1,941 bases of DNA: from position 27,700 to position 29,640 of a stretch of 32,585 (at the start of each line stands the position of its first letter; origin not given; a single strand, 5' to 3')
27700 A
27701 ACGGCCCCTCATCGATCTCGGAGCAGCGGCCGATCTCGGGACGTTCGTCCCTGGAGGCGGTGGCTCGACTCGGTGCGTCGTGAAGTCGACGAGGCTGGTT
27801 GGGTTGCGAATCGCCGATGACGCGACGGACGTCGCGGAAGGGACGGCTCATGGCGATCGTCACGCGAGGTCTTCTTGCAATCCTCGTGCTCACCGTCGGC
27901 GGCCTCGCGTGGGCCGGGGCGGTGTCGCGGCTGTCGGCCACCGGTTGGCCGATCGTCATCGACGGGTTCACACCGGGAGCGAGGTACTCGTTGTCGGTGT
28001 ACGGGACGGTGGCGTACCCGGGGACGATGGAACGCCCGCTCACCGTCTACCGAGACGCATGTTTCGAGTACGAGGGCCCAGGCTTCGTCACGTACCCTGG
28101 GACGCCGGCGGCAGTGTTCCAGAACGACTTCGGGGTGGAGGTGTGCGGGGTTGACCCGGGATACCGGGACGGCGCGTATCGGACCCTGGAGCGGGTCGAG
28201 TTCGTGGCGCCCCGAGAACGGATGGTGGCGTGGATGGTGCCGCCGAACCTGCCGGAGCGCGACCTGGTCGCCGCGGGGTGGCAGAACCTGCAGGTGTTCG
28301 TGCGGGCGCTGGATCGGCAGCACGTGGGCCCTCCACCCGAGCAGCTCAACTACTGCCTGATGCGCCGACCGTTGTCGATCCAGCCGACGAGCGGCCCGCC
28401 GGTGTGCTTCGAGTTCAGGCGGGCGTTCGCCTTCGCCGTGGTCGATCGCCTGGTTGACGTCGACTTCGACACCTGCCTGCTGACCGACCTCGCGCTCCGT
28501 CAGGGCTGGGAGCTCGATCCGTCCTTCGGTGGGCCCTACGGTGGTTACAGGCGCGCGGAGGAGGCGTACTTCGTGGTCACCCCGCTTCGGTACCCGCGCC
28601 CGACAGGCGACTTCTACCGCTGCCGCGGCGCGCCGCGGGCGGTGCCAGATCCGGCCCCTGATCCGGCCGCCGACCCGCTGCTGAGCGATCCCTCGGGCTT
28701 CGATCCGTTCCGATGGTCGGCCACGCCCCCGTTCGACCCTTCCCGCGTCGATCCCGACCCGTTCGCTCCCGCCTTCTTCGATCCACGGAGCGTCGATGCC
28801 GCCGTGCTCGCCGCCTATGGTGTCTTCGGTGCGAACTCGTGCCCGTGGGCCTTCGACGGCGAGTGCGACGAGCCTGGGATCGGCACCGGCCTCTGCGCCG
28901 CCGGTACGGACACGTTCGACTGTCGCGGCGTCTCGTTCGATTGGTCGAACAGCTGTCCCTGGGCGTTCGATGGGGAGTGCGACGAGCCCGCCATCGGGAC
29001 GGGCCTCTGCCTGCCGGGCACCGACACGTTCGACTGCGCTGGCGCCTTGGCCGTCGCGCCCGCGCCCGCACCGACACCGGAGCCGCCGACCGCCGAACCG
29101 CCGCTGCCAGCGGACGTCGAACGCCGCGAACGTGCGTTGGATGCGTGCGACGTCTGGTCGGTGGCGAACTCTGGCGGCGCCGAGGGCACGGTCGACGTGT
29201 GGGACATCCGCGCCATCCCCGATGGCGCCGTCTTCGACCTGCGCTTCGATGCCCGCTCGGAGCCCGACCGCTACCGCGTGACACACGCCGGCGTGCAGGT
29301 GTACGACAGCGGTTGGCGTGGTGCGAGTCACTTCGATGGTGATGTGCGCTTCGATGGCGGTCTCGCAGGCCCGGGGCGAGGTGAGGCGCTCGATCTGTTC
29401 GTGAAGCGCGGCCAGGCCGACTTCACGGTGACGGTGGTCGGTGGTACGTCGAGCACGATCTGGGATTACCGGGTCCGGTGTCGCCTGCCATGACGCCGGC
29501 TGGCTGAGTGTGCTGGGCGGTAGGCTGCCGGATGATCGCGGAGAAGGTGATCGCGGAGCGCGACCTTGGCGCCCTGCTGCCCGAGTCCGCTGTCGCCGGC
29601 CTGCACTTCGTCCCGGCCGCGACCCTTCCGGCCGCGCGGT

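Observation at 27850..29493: Large secreted protein with tandem 4-Cys '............-IGTGLC-GTDTFDC' repeats flanked by Pro/Asp-rich linkers and two unassigned globular domains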

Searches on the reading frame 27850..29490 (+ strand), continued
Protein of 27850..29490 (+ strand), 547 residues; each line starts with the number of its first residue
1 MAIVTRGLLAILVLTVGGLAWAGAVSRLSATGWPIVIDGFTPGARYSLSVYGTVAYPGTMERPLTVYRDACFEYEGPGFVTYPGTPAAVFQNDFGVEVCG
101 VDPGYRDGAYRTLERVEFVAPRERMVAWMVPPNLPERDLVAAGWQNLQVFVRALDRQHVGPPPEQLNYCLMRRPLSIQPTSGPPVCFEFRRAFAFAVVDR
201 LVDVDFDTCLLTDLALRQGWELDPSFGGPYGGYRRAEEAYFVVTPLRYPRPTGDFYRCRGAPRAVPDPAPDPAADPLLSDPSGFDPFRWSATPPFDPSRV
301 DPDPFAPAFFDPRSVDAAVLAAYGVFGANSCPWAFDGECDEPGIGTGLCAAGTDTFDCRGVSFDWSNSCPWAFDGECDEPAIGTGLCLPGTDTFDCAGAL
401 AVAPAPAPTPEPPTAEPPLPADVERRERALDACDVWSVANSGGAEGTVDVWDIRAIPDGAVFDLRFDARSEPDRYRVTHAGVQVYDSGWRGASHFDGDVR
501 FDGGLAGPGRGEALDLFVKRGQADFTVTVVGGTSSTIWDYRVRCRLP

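Call 66: find_related_loci(query=A1, collection=genome_contigs, flank=4000)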
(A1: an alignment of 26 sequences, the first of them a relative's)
Query A1 (547 aa) in genome_contigs; peptide patterns used: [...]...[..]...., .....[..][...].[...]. (x = any residue, [..] = any of these).
221 stretches matched a pattern; 14 encode a relative of the query (tblastn E <= 1e-3); 14 distinct loci.
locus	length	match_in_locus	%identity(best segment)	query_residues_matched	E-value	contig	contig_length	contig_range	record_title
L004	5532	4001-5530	51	4-528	1e-134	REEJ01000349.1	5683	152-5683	MAG: Trueperaceae bacterium isolate PLM2.Bin25 NODE_19818_length_5683_cov_14.7941, whole genome shotgun sequence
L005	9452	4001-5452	42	4-546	2e-109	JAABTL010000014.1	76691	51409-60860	MAG: Trueperaceae bacterium isolate S23.Bin013 NODE_14_length_76691_cov_19.7964, whole genome shotgun sequence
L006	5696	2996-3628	65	329-545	4e-85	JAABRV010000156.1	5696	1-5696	MAG: Trueperaceae bacterium isolate S08.Bin137 NODE_160_length_5696_cov_6.85282, whole genome shotgun sequence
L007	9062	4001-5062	59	9-547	7e-78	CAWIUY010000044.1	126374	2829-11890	MAG: uncultured Trueperaceae bacterium isolate MFD01721.bin.2.209 genome assembly, contig: contig_67730, whole genome sh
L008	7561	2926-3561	60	328-547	5e-75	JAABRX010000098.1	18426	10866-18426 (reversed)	MAG: Trueperaceae bacterium isolate S08.Bin162 Scaffold_69, whole genome shotgun sequence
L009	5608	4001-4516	63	368-545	2e-65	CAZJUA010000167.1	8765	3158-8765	MAG TPA_asm: uncultured bacterium isolate SRP067234_co1_339 genome assembly, contig: k99_314167, whole genome shotgun se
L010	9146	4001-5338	60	4-545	2e-63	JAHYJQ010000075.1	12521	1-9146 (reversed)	MAG: Trueperaceae bacterium isolate KA26 NODE_2375_length_12521_cov_4.140875, whole genome shotgun sequence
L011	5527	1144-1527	82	420-547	9e-60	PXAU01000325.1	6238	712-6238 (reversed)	MAG: Trueperaceae bacterium isolate T3Sed10_22m T3-Sed10-C34600, whole genome shotgun sequence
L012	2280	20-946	58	118-547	1e-59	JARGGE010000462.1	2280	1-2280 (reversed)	MAG: Trueperaceae bacterium isolate C14-24 NODE_462_length_2280_cov_3.351793, whole genome shotgun sequence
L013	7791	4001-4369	52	424-545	2e-34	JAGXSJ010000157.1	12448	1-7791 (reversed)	MAG: Truepera sp. isolate CROMO_A_191 c_000000989588, whole genome shotgun sequence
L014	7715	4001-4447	47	398-546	2e-33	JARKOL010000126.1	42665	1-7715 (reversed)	MAG: Myxococcota bacterium isolate D137_maxbin.042_sub k141_58268, whole genome shotgun sequence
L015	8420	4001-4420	48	409-547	3e-33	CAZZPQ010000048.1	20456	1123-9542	MAG TPA_asm: uncultured bacterium isolate SRP072547_co1_391 genome assembly, contig: NODE_3996_length_20456_cov_31.76378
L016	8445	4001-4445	52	389-547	7e-33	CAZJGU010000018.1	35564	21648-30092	MAG TPA_asm: uncultured bacterium isolate SRP332253_co1_245 genome assembly, contig: NODE_1575_length_35564_cov_5.095469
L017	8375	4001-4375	47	422-545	1e-29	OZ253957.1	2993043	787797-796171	MAG: Balneola sp. isolate 658df991-1e51-4dac-97b8-33d81b5ae6e2 genome assembly, chromosome: 1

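Call 67: list_cluster_members(proteins=[P0001, P0002, P0004, P0022, P0009])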
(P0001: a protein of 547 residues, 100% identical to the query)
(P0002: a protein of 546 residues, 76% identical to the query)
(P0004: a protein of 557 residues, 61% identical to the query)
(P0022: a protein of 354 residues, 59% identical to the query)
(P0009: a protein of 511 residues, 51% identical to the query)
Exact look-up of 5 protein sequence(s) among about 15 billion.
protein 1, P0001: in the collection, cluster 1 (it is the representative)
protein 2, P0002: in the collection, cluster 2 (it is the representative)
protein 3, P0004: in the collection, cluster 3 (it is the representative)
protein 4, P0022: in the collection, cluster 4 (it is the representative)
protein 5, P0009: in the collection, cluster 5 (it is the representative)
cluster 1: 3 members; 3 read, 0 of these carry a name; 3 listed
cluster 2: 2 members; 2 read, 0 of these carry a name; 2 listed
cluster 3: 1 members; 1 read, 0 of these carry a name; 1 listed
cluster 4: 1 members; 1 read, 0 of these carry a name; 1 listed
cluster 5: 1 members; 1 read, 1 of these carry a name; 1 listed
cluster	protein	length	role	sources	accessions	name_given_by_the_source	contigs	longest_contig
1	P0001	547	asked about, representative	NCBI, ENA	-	-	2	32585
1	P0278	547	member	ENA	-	-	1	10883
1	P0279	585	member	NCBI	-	-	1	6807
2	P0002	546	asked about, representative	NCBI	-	-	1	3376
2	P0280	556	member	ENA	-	-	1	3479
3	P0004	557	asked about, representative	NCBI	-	-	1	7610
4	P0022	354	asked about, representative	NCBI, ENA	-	-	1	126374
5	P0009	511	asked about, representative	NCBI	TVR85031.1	MAG: hypothetical protein EA416_17930, partial [Trueperaceae bacterium]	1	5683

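Call 85: find_encoding_contigs(protein=P0279, flank=3000, max_places=3)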
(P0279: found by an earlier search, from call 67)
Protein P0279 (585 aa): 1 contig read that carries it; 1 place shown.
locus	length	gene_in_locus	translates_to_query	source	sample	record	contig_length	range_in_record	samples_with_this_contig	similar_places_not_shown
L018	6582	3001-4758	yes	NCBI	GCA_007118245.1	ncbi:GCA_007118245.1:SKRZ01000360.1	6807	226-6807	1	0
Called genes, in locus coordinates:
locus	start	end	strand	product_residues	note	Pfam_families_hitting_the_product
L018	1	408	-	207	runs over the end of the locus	-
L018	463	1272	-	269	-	PF01061:ABC2_membrane, PF12698:ABC2_membrane_3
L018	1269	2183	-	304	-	PF00005:ABC_tran, PF13304:AAA_21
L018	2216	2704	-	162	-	PF12695:Abhydrolase_5, PF12146:Hydrolase_4 (weak)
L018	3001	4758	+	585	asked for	-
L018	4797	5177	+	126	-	-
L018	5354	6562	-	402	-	PF00144:Beta-lactamase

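Call 86: find_encoding_contigs(protein=P0278, flank=3000, max_places=3)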
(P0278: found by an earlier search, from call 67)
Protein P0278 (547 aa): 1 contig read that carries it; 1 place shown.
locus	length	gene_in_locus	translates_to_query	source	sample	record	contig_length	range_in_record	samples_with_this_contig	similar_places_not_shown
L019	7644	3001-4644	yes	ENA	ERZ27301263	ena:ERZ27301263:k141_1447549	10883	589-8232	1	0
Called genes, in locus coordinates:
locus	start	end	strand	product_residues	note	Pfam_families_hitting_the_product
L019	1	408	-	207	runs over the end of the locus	-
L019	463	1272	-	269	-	PF01061:ABC2_membrane, PF12698:ABC2_membrane_3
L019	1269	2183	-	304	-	PF00005:ABC_tran, PF13304:AAA_21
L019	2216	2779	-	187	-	PF12695:Abhydrolase_5, PF12146:Hydrolase_4 (weak)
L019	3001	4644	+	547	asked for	-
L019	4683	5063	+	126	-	-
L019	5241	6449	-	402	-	PF00144:Beta-lactamase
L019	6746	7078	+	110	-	PF00581:Rhodanese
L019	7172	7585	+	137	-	-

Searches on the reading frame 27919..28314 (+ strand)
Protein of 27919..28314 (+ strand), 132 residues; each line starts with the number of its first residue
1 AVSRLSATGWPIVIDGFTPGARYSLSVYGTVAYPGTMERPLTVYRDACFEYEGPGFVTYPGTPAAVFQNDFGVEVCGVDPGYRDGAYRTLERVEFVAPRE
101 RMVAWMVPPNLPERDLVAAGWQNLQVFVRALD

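Call 57: search_solved_structures(query=A8, max_evalue=10, show_alignments=3)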
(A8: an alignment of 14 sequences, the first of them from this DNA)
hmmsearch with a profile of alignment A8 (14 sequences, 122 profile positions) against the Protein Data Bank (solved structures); distinct sequences matched with E-value up to 10: 3.
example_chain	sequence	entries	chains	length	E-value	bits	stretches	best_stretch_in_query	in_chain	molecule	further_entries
5ecj_F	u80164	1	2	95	0.38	13.8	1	5-41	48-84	Monobody Mb(S4)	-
9nqo_A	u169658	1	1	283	1.2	12.2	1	4-44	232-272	Galectin-3,Galectin-3,Galectin-3 in complex FN3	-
5odu_A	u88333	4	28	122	2.1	11.4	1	5-40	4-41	PllA | PIIA | Uncharacterized protein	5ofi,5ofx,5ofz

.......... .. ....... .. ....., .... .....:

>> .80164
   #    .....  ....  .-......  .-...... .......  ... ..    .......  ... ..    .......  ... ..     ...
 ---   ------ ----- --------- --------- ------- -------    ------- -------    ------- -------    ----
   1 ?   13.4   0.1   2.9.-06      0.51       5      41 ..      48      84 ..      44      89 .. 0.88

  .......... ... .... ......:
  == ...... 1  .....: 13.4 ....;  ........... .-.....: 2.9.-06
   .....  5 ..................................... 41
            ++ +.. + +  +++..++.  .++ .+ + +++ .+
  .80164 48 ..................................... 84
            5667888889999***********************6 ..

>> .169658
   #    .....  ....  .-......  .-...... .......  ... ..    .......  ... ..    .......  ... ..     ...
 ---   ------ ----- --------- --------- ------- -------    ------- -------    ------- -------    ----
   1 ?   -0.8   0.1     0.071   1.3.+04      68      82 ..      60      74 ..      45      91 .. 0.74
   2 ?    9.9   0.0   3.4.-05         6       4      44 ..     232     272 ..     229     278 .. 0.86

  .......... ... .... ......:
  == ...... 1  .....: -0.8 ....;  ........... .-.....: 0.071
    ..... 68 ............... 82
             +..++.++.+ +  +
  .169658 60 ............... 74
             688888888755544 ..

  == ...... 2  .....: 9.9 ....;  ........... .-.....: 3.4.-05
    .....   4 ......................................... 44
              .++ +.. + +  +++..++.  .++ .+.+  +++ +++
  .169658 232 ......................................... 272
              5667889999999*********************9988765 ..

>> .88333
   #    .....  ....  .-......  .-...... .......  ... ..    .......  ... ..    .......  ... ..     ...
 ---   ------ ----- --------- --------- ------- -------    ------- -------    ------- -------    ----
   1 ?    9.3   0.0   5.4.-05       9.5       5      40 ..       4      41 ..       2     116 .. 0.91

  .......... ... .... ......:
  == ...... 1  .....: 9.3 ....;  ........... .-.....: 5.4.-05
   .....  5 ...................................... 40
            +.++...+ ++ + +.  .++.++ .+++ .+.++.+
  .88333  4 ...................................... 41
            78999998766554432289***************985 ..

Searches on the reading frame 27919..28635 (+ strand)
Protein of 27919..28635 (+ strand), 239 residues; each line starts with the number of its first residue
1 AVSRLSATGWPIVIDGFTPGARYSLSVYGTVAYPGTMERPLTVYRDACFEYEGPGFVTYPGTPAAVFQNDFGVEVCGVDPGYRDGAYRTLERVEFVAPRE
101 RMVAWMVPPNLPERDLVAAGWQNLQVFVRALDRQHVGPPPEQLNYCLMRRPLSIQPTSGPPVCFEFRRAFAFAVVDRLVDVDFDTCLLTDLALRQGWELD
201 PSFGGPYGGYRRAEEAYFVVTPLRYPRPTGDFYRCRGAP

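Call 54: find_homologous_proteins(query=A7, max_evalue=0.001)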
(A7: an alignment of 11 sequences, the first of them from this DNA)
Query A7 (11 sequences) (239 aa, profile of the alignment): 13 proteins with E <= 0.001 among 8000 candidates.
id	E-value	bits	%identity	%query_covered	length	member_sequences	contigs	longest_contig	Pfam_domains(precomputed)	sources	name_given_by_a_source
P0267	3.0e-53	199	44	38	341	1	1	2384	-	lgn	-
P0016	6.1e-43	165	39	38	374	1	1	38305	-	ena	-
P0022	6.6e-42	162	36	48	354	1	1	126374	-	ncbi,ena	-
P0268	1.2e-36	144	40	30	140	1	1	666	-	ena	-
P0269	3.6e-29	120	31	36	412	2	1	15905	-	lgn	-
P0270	2.9e-26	110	30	32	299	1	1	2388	-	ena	-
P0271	2.2e-23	101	29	30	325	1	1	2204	-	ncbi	-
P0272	3.1e-23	101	26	36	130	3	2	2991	-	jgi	-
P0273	1.9e-22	98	28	24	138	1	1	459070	-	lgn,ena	-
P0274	3.7e-20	91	24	23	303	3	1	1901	-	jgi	-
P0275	1.1e-16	79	34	13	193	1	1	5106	-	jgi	jgi:hypothetical protein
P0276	1.5e-16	79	30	24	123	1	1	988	-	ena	-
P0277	2.8e-16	78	27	33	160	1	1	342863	-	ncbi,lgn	-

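Call 58: search_protein_families(library=pfam, proteins=[P0272, P0273, P0277, P0270, P0274, P0269, P0267, P0271, P0275], max_evalue=1)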
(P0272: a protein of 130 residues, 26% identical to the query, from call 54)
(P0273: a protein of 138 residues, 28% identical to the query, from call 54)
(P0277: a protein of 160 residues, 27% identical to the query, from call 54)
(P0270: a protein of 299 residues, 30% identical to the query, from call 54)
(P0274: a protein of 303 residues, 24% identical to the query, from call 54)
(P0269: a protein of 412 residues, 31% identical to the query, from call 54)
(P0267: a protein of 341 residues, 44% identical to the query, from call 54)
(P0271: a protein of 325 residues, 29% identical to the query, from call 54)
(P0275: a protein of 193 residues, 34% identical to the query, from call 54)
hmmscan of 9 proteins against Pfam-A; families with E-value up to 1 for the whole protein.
P0272 (130 aa): 0 families

P0273 (138 aa): 0 families

P0277 (160 aa): 0 families

P0270 (299 aa): 1 family
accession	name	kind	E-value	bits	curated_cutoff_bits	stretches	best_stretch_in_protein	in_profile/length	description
PF13517.12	FG-GAP_3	-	0.054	14.5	26.9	1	177-210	26-58/61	FG-GAP-like repeat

P0274 (303 aa): 0 families

P0269 (412 aa): 1 family
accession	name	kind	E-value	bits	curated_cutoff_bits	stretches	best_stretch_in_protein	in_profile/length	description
PF13517.12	FG-GAP_3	-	0.11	13.5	26.9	1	289-323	25-58/61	FG-GAP-like repeat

P0267 (341 aa): 1 family
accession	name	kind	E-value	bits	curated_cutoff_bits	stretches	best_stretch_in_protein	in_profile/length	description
PF08139.17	LPAM_1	-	0.38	11.7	20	1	1-16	1-16/18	Prokaryotic membrane lipoprotein lipid attachment site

P0271 (325 aa): 0 families

P0275 (193 aa): 1 family
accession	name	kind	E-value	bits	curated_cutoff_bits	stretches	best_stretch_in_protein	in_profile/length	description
PF13645.11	YkuD_2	-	0.017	15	27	1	21-92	73-141/169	L,D-transpeptidase catalytic domain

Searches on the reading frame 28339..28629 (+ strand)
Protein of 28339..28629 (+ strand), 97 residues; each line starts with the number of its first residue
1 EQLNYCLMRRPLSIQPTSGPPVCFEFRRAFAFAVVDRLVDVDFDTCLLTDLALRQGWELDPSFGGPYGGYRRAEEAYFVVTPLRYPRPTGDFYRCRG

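Call 78: search_solved_structures(query=A10, max_evalue=10, show_alignments=1)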
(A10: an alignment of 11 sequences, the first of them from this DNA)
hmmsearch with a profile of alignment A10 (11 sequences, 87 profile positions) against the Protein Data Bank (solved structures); distinct sequences matched with E-value up to 10: 1.
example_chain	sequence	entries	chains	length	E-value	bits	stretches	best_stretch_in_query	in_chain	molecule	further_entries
8j5z_A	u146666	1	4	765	0.7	13.2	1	43-69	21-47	Terpene cyclase/mutase family member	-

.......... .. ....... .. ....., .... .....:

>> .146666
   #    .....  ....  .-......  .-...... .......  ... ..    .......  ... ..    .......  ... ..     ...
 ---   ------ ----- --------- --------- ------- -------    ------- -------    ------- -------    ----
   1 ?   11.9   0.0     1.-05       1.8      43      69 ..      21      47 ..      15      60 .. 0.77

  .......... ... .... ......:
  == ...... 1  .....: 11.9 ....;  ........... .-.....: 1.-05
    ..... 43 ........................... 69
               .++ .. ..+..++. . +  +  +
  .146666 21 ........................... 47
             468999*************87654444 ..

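Call 79: find_homologous_proteins(query=A10, max_evalue=0.001)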
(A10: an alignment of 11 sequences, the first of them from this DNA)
Query A10 (11 sequences) (97 aa, profile of the alignment): 3 proteins with E <= 0.001 among 1733 candidates.
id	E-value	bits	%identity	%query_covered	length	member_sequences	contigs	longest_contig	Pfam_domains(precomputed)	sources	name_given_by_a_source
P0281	7.6e-22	95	36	78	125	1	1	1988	-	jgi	jgi:hypothetical protein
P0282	1.1e-19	88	39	95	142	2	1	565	-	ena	-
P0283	2.8e-10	58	43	59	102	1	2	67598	-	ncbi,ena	-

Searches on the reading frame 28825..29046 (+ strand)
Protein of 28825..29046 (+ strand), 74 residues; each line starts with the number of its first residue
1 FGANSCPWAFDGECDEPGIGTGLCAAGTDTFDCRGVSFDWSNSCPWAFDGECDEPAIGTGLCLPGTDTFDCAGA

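Call 39: predict_structure(alignment_id=A3)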
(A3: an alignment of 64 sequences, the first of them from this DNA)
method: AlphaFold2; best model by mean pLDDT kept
length: 74 residues; sequences in the alignment: 64
mean_pLDDT: 87.3   pTM: 0.47
mean pLDDT of the five models: 87.3, 85.5, 84.0, 81.5, 79.9
residues with pLDDT >= 90: 43; 70-90: 24; 50-70: 7; < 50: 0
segments of 3 or more residues with pLDDT < 50: none
pLDDT, mean of each block of 10 residues (from residue 1): 88 89 93 71 90 91 91 83
secondary structure, 60 per line:
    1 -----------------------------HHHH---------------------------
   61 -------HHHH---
elements in order: H30-33 H68-71

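Call 41: fold_search(model_id=the predicted structure, library=pdb)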
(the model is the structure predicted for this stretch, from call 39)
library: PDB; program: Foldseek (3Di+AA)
matches with E <= 10: 0; with E <= 0.001: 0
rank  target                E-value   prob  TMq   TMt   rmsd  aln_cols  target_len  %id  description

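Call 81: find_related_loci(query=A3, collection=viral_contigs, flank=3000)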
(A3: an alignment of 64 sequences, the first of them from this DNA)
Query A3 (74 aa) in viral_contigs; peptide patterns used: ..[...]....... (x = any residue, [..] = any of these).
9 stretches matched a pattern, but none encodes a relative of the query by tblastn (E <= 1e-3).

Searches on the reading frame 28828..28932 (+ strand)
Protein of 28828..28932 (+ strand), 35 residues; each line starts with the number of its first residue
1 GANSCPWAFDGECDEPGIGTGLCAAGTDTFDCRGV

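Call 20: search_solved_structures(query=A2, max_evalue=10, show_alignments=4)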
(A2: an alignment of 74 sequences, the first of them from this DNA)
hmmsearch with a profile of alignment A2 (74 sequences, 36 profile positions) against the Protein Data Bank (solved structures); distinct sequences matched with E-value up to 10: 6.
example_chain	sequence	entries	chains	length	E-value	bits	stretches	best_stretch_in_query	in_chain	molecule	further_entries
9nvv_b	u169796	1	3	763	0.14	15.1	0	12-25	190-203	HIV envelope gp120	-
8ziz_A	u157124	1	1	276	0.51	13.2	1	20-33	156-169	Enteropeptidase non-catalytic heavy chain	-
7wqw_A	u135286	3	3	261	0.51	13.2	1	20-33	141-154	Enteropeptidase non-catalytic heavy chain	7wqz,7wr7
8ziw_A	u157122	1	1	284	0.53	13.2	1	20-33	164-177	Enteropeptidase non-catalytic heavy chain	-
3qsv_A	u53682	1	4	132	0.9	12.4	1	5-14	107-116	Mothers against decapentaplegic homolog 4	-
5mey_A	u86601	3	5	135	0.92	12.4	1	5-14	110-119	MH1 domain of human Smad4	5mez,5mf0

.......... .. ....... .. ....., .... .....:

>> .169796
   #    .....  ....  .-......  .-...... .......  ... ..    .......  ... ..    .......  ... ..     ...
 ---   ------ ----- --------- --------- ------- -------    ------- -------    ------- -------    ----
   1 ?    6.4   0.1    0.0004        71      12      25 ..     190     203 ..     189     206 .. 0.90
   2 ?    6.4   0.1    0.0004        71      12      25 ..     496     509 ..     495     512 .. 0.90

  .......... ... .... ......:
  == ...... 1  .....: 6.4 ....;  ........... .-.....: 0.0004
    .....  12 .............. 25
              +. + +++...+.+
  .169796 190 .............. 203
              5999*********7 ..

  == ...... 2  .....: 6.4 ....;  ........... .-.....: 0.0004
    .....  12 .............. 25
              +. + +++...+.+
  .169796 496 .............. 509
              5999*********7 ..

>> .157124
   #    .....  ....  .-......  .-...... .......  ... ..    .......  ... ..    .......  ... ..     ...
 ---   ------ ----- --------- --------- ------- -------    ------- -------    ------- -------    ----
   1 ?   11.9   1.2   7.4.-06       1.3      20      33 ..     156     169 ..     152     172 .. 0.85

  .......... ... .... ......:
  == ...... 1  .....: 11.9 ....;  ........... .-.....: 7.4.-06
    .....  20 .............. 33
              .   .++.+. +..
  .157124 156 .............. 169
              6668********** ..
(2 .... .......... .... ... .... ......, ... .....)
